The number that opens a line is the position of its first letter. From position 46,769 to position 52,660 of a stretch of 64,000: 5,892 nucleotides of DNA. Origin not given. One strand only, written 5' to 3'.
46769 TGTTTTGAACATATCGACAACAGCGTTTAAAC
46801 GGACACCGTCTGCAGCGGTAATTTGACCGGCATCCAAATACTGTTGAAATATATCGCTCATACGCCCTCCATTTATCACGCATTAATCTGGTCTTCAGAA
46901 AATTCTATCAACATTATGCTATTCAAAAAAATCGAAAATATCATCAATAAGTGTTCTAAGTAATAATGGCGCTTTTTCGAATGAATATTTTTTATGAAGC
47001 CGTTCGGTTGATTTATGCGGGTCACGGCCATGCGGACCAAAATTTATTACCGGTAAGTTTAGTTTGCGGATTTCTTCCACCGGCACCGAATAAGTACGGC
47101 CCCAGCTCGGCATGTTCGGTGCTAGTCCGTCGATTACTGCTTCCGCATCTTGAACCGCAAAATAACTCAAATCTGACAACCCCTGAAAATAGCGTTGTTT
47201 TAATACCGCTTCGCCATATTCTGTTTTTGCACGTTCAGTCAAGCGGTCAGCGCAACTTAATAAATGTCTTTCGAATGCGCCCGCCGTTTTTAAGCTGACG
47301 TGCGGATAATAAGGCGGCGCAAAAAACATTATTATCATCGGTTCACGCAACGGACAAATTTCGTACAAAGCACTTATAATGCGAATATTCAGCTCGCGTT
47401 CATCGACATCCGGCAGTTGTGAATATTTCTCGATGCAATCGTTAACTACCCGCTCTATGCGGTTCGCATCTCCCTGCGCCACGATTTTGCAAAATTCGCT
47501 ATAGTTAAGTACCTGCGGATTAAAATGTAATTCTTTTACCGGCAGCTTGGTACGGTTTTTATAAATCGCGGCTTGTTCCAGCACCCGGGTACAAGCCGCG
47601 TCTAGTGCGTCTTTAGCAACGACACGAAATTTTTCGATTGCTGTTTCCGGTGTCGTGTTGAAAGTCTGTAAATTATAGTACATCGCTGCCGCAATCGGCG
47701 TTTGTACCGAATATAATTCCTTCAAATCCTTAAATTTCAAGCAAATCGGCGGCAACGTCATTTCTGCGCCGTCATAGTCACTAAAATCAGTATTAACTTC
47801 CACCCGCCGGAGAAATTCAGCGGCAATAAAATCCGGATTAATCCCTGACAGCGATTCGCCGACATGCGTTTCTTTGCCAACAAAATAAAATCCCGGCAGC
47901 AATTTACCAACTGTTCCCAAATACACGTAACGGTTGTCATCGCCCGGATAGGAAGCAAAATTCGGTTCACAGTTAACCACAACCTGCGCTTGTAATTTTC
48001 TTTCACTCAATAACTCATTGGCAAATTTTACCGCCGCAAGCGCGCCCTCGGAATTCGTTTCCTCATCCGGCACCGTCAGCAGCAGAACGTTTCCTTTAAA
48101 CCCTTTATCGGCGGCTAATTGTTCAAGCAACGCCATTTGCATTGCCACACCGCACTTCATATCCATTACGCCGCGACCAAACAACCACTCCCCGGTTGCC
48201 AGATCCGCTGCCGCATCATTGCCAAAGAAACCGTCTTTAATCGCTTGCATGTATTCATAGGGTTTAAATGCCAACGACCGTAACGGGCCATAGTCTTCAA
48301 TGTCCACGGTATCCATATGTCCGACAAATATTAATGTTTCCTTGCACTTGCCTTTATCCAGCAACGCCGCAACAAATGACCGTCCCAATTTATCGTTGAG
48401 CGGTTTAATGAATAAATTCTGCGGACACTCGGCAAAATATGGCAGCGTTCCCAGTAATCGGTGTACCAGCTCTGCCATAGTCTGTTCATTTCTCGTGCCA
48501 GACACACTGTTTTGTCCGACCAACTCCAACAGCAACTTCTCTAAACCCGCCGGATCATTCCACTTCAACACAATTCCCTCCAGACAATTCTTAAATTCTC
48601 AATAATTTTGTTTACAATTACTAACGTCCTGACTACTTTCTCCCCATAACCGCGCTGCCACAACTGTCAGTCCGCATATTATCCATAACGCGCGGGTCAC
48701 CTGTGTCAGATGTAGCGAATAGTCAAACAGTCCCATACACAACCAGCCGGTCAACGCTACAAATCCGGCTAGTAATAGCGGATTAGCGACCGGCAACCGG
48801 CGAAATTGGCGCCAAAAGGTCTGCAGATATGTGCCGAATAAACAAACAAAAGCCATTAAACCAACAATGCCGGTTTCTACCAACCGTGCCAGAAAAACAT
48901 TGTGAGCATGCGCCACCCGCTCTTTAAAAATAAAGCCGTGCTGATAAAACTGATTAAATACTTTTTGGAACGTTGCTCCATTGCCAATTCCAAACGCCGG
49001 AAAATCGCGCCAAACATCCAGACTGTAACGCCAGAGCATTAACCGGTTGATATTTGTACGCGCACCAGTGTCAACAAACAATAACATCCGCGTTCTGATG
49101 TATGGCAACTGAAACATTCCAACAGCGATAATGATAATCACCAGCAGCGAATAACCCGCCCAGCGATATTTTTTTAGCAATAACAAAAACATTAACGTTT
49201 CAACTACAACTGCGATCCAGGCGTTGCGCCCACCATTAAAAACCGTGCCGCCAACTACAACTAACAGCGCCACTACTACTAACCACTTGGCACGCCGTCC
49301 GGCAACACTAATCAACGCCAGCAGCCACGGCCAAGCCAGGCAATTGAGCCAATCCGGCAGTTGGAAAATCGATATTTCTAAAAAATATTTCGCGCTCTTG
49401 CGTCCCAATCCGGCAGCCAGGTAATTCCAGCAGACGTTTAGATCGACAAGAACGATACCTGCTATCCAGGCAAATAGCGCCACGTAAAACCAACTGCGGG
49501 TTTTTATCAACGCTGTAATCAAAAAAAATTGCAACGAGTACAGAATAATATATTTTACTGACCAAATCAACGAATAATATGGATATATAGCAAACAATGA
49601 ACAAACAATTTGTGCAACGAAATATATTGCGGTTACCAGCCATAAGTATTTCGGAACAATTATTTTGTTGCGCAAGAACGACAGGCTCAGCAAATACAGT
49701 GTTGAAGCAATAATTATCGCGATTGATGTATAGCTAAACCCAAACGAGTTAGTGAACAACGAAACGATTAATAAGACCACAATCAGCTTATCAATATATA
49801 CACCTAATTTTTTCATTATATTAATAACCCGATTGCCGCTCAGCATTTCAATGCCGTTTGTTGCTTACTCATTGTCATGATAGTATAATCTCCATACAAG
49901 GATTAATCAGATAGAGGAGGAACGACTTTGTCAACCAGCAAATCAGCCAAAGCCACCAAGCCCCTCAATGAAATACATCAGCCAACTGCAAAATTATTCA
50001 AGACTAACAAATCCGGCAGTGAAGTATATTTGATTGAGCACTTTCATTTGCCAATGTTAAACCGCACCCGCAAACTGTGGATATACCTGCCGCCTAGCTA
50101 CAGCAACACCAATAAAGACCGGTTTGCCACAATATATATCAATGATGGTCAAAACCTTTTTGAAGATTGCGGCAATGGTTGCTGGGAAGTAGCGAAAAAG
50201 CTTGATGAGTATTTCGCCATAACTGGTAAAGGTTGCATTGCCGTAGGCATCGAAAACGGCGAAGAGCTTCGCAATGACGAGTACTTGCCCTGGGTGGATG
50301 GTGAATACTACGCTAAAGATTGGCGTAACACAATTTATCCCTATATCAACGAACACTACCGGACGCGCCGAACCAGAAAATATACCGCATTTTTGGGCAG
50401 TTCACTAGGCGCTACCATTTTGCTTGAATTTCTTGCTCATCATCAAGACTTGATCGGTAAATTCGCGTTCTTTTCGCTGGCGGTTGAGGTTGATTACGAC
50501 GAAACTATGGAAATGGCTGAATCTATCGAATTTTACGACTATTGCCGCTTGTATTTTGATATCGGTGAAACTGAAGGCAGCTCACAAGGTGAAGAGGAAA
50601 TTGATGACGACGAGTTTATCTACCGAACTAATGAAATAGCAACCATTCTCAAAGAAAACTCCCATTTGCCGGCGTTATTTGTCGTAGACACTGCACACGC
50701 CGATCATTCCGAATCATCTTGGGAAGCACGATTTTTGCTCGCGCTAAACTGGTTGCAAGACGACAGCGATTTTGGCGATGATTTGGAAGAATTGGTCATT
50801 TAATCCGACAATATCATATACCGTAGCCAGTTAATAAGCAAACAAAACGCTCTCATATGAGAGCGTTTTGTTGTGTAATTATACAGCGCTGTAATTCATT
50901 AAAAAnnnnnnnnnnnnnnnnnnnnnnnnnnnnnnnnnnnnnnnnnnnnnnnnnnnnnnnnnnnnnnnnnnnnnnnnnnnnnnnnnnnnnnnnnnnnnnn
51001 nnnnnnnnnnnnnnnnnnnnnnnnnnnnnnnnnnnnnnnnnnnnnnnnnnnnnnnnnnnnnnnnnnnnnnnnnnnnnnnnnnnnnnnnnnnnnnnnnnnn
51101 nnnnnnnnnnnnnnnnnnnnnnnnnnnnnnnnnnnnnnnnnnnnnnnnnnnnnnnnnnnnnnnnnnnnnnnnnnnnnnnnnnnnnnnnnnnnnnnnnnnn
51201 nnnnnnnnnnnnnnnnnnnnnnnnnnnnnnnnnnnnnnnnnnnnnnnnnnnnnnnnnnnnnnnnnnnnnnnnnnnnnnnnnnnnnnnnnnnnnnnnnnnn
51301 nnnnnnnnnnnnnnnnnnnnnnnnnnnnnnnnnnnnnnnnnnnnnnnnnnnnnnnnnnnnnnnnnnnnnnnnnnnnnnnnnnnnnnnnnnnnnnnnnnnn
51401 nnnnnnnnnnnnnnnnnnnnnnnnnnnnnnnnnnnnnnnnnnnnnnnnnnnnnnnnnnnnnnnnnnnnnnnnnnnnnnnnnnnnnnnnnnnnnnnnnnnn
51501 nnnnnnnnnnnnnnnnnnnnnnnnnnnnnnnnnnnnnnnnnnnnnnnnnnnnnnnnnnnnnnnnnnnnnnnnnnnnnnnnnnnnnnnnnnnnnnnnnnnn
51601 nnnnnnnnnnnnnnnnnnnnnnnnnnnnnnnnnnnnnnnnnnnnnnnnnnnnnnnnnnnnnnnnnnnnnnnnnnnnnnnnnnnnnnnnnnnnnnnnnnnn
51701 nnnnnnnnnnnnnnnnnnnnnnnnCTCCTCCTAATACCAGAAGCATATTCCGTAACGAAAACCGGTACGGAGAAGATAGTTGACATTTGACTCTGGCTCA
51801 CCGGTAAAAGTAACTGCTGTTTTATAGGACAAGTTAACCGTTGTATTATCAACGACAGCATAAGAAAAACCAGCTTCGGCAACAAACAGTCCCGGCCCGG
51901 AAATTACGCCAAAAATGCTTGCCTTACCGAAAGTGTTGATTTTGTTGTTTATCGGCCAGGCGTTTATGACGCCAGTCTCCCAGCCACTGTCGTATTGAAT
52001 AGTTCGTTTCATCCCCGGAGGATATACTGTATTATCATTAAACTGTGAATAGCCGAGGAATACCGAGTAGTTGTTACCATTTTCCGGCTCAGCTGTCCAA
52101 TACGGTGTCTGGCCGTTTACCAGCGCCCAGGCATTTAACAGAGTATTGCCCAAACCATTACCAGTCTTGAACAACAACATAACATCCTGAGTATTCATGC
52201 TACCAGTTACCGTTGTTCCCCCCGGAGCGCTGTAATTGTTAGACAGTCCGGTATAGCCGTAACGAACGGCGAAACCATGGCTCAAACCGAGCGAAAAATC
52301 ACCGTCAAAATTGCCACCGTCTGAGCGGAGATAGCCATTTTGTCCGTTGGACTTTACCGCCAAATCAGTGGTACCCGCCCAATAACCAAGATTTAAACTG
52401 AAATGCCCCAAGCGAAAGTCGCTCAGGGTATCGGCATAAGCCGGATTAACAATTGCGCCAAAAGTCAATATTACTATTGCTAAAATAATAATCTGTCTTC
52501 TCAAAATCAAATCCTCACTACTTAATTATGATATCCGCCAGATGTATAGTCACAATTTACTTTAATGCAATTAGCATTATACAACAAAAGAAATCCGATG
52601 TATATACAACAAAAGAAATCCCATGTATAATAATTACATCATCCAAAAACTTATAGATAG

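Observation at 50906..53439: Tandem paralogous small outer-membrane beta-barrel proteins with a divergently transcribed secreted protein of unknown function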

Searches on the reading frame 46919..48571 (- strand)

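Call 75: search_protein_families(library=pfam, proteins=[window:46919-48571:-], max_evalue=0.001)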
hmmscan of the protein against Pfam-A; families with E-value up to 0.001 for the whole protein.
window:46919-48571:- (550 aa): 2 families
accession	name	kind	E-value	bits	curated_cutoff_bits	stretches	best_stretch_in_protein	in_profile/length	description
PF01546.33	Peptidase_M20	-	3.1e-13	50.5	24.6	1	82-439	2-128/206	Peptidase family M20/M25/M40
PF04389.22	Peptidase_M28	-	5.1e-06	26.8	21.3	1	72-202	8-93/193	Peptidase family M28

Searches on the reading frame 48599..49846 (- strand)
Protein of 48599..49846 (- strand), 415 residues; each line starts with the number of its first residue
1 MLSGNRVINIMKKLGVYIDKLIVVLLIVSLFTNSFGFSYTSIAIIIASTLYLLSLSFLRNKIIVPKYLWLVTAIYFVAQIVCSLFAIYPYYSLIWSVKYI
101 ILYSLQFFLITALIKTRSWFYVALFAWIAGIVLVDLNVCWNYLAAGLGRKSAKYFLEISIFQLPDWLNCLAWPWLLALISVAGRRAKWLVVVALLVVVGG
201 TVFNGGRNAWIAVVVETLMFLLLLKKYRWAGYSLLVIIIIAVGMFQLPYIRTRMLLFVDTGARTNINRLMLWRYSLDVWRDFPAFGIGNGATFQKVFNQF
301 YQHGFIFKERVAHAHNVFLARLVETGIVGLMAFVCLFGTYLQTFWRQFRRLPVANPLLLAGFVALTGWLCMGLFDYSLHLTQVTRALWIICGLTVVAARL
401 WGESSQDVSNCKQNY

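Call 75: search_protein_families(library=pfam, proteins=[window:48599-49846:-], max_evalue=0.001)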
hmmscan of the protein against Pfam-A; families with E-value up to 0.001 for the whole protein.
window:48599-49846:- (415 aa): 1 family
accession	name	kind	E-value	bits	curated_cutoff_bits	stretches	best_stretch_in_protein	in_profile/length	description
PF04932.20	Wzy_C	-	1.4e-19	70.8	31.7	1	193-334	2-149/149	O-Antigen ligase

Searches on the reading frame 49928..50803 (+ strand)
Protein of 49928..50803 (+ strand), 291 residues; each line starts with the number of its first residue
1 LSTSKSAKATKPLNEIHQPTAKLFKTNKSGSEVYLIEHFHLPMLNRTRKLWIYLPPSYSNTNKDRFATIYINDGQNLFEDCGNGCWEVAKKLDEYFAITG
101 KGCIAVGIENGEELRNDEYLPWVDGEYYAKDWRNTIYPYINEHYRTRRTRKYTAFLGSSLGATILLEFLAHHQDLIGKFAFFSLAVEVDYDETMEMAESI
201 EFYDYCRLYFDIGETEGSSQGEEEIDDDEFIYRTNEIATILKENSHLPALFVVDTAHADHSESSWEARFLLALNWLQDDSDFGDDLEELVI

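Call 75: search_protein_families(library=pfam, proteins=[window:49928-50803:+], max_evalue=0.001)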
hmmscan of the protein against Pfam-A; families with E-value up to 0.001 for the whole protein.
window:49928-50803:+ (291 aa): 1 family
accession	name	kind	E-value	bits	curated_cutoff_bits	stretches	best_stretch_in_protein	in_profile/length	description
PF00756.26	Esterase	-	6.5e-15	56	22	1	44-274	4-249/251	Putative esterase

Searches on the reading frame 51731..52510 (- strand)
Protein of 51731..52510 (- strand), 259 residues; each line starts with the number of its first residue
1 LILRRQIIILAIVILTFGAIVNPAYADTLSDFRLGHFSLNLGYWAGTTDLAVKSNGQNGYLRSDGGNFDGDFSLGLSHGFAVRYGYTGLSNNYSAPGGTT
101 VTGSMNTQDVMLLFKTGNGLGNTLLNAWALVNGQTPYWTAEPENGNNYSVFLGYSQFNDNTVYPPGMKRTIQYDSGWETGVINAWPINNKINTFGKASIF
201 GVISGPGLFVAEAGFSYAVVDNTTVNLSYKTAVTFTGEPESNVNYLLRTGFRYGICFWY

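Call 3: search_protein_families(library=pfam, proteins=[window:51731-52510:-], max_evalue=10)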
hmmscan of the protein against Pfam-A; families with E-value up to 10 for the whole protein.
window:51731-52510:- (259 aa): 0 families

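Call 4: search_protein_families(library=ncbifam, proteins=[window:51731-52510:-], max_evalue=10)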
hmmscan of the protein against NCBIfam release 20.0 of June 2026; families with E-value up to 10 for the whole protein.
window:51731-52510:- (259 aa): 0 families

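Call 8: search_solved_structures(query=window:51731-52510:-, max_evalue=10)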
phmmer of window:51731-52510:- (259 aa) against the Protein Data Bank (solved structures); distinct sequences matched with E-value up to 10: 0.

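Call 10: find_homologous_proteins(query=window:51731-52510:-)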
Query window:51731-52510:- (259 aa): 4 proteins with E <= 0.001 among 654 candidates.
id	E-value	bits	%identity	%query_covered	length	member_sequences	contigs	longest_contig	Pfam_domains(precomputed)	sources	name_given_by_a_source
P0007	2.1e-169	580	100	99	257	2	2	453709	-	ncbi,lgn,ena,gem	ncbi:MAG: hypothetical protein WCV63_01320 [Negativicutes bacterium]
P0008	2.2e-138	478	80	99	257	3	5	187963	-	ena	-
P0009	4.2e-128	444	77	95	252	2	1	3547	-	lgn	-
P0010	9.1e-124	430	70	100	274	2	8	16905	-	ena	-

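Call 74: search_protein_families(library=phrogs, proteins=[window:51731-52510:-], max_evalue=1)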
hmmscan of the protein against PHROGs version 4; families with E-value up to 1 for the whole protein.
window:51731-52510:- (259 aa): 0 families
